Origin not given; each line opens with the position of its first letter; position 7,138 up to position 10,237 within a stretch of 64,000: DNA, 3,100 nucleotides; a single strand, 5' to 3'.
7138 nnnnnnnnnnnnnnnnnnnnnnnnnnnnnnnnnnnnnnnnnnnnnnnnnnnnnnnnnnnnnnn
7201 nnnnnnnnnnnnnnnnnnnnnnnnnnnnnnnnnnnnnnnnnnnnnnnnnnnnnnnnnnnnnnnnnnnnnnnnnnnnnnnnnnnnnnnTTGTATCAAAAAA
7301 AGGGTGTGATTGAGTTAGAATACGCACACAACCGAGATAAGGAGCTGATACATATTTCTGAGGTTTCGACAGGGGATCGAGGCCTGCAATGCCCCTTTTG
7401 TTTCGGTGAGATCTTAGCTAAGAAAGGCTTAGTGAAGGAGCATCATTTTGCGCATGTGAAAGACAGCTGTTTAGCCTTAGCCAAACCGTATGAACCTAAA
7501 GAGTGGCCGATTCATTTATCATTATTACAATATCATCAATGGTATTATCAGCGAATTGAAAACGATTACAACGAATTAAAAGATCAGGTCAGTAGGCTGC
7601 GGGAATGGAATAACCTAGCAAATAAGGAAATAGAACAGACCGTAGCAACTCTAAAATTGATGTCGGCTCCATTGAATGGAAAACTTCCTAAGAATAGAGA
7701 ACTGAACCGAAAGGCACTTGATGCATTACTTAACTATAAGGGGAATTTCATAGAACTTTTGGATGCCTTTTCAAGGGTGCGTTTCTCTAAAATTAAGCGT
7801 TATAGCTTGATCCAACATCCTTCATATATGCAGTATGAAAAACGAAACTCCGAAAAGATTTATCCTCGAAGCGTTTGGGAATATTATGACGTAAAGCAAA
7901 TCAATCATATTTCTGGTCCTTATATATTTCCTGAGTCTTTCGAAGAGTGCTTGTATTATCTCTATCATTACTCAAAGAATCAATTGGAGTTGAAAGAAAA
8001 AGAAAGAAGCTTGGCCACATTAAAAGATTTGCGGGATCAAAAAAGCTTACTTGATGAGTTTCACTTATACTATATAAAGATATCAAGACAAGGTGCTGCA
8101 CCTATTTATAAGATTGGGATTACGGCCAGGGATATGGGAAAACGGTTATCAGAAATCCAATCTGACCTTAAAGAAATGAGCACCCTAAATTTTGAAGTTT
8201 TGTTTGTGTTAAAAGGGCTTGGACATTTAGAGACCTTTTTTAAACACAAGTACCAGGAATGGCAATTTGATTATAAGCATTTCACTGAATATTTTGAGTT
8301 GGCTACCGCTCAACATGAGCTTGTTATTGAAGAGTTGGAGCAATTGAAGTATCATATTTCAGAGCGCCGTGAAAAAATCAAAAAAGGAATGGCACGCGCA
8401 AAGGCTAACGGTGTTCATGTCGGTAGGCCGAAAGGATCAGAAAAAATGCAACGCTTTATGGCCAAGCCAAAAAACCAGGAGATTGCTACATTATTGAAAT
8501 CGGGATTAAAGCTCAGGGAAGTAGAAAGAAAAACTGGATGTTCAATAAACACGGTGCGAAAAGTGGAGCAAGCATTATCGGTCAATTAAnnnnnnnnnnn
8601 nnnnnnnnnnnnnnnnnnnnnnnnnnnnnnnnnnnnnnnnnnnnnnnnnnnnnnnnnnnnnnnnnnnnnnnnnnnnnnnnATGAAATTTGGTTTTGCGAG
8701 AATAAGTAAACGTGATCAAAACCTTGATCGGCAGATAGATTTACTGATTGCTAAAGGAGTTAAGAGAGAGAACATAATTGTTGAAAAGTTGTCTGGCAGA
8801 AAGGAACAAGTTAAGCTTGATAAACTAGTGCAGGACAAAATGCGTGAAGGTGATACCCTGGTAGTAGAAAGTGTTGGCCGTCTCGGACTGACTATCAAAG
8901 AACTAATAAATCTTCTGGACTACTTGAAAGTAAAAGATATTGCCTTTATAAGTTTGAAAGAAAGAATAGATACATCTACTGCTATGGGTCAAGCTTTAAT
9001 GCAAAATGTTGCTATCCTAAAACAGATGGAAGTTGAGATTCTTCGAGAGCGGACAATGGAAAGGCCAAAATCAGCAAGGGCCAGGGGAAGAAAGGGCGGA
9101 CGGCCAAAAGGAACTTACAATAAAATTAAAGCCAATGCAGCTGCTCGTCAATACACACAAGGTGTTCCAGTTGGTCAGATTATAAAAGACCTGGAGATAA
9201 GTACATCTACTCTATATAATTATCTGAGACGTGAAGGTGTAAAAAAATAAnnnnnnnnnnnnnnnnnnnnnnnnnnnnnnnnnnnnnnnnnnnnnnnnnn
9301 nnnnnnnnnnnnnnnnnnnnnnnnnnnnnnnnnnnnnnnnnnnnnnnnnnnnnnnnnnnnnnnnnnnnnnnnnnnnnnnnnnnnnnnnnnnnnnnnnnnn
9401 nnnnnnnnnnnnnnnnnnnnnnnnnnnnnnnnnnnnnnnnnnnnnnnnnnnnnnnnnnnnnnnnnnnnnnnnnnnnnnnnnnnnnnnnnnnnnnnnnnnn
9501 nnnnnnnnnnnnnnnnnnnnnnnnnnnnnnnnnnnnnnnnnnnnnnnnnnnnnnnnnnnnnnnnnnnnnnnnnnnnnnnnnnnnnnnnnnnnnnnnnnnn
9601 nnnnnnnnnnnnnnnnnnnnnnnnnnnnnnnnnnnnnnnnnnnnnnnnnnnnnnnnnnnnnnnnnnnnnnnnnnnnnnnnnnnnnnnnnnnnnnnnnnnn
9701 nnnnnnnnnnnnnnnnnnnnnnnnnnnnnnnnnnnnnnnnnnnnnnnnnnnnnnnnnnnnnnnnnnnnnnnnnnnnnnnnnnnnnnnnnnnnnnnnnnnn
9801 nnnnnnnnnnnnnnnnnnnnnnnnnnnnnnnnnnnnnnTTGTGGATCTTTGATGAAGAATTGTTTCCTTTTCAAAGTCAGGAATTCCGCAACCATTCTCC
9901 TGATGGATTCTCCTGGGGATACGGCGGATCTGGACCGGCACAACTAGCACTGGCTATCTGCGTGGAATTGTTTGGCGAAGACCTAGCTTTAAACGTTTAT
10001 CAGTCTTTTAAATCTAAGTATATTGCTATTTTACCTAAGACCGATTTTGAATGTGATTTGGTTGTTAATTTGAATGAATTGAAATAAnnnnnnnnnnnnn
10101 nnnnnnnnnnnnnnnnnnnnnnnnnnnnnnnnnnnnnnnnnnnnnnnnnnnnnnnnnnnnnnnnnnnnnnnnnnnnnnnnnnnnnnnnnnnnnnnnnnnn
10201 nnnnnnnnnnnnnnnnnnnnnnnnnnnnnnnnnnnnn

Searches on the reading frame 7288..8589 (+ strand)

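Call 21: search_protein_families(library=pfam, proteins=[window:7288-8589:+], max_evalue=0.001)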
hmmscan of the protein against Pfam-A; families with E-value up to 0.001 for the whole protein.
window:7288-8589:+ (433 aa): 1 family
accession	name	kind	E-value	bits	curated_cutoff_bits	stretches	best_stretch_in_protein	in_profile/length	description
PF25164.1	CoiA_N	-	7.1e-06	25.9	26.3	1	33-61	18-47/50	Competence protein CoiA, N-terminal domain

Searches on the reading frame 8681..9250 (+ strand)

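Call 21: search_protein_families(library=pfam, proteins=[window:8681-9250:+], max_evalue=0.001)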
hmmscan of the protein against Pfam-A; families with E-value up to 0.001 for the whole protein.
window:8681-9250:+ (189 aa): 2 families
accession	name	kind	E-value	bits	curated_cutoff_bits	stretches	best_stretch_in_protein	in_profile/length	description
PF00239.26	Resolvase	-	2.2e-26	93.1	23.3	1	3-137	2-144/145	Resolvase, N terminal domain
PF02796.21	HTH_7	-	0.00028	21.4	23.8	1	140-183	1-43/45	Helix-turn-helix domain of resolvase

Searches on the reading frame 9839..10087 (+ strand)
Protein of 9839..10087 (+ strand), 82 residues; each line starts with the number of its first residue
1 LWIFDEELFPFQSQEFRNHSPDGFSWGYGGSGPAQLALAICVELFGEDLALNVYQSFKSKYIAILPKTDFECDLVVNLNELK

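Call 21: search_protein_families(library=pfam, proteins=[window:9839-10087:+], max_evalue=0.001)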
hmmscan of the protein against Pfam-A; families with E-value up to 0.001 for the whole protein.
window:9839-10087:+ (82 aa): 1 family
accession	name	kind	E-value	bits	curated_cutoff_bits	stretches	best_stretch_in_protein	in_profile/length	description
PF19663.4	DUF6166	-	1.7e-19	70.1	27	1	12-67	22-78/93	Family of unknown function (DUF6166)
